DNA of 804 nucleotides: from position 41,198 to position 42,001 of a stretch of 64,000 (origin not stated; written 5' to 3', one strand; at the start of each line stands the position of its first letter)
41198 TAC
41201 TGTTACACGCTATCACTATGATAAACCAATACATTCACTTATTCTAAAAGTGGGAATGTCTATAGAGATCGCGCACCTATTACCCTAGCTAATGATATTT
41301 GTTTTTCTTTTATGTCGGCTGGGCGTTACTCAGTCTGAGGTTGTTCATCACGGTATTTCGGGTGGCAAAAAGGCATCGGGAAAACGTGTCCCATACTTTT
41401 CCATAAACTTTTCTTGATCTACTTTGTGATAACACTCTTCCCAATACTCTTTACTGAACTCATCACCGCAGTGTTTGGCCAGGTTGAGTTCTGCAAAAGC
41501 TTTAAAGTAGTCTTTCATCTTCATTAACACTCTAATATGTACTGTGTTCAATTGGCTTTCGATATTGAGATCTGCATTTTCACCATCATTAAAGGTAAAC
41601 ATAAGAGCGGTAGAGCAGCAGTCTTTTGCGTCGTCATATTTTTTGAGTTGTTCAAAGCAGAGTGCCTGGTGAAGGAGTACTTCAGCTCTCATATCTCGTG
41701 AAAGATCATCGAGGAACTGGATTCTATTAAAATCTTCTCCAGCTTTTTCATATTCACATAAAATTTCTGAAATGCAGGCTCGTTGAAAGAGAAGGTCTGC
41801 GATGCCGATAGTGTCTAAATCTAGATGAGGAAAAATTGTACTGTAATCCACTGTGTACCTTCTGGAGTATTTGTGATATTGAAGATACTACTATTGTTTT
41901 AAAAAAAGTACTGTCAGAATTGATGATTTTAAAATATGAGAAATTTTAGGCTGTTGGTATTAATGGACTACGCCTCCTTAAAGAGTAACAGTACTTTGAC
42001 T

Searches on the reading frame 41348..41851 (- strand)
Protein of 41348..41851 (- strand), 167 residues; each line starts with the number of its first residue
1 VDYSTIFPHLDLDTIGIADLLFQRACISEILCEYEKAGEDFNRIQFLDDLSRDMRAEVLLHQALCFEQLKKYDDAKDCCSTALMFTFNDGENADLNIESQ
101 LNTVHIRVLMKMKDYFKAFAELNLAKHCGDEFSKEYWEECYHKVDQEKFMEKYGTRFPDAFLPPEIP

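Call 29: search_protein_families(library=pfam, proteins=[window:41348-41851:-], max_evalue=0.01)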
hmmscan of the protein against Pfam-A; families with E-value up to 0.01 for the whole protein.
window:41348-41851:- (167 aa): 4 families
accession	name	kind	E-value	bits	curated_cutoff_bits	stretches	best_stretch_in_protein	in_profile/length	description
PF07719.23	TPR_2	-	1.3e-07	31.6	27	1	56-84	1-29/34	Tetratricopeptide repeat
PF00515.34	TPR_1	-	5.4e-06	26.4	27.8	1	56-83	1-28/34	Tetratricopeptide repeat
PF13174.12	TPR_6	-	0.0046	18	26.3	0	57-78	1-22/33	Tetratricopeptide repeat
PF13181.12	TPR_8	-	0.006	17.1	25.7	0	56-83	1-28/34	Tetratricopeptide repeat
